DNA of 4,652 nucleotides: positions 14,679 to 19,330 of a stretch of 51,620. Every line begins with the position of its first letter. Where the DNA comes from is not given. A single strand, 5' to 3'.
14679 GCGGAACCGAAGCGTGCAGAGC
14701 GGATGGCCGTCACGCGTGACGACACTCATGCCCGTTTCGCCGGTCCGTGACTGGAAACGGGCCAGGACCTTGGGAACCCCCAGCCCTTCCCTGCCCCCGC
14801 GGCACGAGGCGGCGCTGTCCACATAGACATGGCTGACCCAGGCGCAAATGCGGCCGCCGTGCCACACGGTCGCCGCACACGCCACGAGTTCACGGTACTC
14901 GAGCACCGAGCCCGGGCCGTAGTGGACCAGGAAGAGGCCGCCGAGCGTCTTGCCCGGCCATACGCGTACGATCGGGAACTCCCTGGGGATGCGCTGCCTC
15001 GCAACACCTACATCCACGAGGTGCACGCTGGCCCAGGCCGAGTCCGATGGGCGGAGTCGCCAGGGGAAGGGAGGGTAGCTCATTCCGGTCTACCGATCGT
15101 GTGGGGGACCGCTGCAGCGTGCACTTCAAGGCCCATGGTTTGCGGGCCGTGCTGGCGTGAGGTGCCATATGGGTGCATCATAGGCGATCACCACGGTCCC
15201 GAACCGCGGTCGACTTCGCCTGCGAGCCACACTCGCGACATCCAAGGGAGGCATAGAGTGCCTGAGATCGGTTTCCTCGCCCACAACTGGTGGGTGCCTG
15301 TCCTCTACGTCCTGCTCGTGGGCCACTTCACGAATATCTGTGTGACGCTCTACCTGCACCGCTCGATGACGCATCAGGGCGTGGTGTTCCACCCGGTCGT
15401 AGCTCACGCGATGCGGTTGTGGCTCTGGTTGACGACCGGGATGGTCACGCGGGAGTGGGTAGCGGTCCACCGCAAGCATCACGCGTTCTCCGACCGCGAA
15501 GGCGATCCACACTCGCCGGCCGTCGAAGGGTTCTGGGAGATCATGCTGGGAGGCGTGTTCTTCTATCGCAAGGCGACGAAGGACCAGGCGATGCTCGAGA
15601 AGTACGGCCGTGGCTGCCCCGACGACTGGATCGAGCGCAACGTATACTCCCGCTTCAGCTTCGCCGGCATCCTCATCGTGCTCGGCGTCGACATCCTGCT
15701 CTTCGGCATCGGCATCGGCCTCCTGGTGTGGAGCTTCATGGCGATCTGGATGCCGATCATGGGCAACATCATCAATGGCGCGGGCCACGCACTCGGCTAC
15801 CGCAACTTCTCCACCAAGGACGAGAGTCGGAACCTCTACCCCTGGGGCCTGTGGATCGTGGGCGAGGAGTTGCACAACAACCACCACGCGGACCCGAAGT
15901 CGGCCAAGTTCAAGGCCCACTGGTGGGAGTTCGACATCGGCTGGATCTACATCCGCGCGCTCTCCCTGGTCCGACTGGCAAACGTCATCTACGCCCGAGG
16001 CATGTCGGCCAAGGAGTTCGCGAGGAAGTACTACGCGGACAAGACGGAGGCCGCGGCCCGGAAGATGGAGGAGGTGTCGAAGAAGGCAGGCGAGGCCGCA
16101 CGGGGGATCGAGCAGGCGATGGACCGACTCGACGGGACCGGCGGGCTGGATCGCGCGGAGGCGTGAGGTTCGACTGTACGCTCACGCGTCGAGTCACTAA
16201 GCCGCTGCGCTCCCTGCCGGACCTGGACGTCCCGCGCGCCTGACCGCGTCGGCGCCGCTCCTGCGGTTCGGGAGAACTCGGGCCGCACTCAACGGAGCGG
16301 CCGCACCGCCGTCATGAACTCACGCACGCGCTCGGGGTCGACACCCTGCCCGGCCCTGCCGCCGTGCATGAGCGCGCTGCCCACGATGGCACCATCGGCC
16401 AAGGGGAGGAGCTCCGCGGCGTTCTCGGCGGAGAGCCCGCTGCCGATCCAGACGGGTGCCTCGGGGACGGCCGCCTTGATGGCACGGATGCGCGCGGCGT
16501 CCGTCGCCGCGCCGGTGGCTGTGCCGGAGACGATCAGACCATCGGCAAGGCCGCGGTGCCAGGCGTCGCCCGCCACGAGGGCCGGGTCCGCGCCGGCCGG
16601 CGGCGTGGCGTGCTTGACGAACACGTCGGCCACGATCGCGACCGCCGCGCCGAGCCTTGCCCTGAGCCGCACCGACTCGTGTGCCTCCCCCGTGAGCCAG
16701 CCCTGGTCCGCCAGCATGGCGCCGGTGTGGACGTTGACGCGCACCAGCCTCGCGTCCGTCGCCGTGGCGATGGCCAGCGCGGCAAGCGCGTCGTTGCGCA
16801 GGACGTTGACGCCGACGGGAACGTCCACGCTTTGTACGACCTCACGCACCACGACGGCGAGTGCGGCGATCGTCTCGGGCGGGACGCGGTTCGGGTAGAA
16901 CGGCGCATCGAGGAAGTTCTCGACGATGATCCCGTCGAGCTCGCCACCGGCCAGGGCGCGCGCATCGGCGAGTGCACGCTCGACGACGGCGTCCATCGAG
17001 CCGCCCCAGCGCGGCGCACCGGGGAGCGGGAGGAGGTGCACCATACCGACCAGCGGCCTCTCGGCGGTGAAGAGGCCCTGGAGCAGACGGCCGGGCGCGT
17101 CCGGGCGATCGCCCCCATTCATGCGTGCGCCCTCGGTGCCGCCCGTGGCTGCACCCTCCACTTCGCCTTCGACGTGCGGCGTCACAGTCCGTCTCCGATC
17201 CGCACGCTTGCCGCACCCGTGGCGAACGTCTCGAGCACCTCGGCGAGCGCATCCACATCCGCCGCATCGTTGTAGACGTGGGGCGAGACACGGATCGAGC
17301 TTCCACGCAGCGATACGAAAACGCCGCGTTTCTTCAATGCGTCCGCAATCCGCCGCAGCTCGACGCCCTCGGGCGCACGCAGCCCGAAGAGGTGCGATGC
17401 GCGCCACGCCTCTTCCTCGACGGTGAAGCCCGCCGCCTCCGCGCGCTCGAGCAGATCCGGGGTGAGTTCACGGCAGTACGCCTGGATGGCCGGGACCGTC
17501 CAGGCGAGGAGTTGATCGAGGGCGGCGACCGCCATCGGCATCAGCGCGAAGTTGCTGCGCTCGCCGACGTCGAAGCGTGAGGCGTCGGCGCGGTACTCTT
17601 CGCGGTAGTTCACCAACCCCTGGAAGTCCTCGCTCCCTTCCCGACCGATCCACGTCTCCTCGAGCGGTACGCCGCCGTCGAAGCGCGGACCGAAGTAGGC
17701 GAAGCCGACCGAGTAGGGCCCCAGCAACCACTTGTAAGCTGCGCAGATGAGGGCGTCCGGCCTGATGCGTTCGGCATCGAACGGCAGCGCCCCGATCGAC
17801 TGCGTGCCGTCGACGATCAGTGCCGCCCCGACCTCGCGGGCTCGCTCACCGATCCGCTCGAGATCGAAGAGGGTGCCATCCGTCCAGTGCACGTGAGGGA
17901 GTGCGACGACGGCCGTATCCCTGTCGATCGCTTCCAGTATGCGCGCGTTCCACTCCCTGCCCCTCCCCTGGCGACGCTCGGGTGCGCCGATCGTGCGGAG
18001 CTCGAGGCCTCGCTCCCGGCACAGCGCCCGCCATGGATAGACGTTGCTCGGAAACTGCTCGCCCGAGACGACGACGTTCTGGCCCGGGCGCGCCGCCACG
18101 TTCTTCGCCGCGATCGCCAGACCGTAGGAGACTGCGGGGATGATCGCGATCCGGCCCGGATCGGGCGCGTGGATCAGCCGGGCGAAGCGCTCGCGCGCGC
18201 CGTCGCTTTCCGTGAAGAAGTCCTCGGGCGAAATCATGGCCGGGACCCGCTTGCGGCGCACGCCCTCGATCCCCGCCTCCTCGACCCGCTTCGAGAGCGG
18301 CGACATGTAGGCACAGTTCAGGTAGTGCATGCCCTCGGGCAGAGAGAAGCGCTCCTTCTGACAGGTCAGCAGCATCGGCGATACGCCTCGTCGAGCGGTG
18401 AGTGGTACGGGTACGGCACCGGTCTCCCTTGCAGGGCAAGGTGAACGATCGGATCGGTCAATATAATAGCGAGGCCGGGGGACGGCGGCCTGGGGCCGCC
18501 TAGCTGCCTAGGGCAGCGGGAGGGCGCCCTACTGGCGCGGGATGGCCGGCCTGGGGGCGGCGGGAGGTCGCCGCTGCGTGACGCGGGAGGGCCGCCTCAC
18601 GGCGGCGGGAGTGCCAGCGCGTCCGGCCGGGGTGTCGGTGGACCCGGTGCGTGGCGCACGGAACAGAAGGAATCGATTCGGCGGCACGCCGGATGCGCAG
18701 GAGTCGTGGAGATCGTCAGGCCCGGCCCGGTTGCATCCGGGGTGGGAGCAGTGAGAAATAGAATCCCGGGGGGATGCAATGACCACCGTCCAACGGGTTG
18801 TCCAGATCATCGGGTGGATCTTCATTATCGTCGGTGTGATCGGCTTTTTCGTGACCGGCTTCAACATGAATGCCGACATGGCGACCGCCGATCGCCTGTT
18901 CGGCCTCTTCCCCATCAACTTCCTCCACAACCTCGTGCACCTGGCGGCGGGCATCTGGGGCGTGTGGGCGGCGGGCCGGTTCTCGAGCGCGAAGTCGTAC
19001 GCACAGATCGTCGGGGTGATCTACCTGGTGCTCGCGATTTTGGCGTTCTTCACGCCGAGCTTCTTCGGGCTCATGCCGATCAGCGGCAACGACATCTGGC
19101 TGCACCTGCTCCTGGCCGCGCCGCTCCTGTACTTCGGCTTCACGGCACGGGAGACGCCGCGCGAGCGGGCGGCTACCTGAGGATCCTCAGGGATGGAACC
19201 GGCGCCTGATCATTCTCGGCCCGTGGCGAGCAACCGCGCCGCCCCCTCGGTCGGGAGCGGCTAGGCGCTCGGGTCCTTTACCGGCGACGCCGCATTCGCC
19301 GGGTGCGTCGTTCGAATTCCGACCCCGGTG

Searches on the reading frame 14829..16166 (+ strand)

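Call 92: search_protein_families(library=pfam, proteins=[window:14829-16166:+], max_evalue=0.00001)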
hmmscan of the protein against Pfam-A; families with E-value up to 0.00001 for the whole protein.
window:14829-16166:+ (445 aa): 1 family
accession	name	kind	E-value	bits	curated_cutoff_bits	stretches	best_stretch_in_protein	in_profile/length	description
PF00487.30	FA_desaturase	-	7.6e-14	52.5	29.7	1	154-370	2-233/253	Fatty acid desaturase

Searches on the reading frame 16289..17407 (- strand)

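Call 92: search_protein_families(library=pfam, proteins=[window:16289-17407:-], max_evalue=0.00001)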
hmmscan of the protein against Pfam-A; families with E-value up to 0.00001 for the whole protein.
window:16289-17407:- (372 aa): 1 family
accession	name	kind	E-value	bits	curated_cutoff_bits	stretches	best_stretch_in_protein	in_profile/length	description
PF03437.21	BtpA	-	1.3e-80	271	30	1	116-368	2-252/254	BtpA family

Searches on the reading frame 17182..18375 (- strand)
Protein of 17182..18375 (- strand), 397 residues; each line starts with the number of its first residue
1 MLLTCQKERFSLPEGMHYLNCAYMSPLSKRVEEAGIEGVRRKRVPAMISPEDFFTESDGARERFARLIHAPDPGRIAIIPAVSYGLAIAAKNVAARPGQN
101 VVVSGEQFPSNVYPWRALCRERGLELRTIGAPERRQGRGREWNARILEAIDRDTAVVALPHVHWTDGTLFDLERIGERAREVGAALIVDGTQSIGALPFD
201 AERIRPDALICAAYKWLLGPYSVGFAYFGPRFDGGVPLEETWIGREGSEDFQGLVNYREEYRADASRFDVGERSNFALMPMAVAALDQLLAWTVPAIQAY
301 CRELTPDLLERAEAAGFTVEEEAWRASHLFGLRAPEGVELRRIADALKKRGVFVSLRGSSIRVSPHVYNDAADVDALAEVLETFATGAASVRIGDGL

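Call 92: search_protein_families(library=pfam, proteins=[window:17182-18375:-], max_evalue=0.00001)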
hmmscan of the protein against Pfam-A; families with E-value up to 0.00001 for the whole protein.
window:17182-18375:- (397 aa): 1 family
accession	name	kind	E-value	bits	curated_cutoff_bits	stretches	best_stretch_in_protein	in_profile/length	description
PF00266.25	Aminotran_5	-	2.2e-28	99.7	21.5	1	56-377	44-371/371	Aminotransferase class-V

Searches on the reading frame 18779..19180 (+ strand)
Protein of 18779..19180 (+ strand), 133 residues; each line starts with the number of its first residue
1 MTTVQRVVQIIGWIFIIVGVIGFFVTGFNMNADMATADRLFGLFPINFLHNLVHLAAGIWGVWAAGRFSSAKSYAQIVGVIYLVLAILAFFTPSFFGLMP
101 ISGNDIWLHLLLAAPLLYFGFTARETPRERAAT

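Call 92: search_protein_families(library=pfam, proteins=[window:18779-19180:+], max_evalue=0.00001)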
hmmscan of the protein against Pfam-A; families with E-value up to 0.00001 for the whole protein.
window:18779-19180:+ (133 aa): 1 family
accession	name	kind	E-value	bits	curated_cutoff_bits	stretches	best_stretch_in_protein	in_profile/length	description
PF14325.12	DUF4383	-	3.1e-28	99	27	1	5-121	1-124/125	Domain of unknown function (DUF4383)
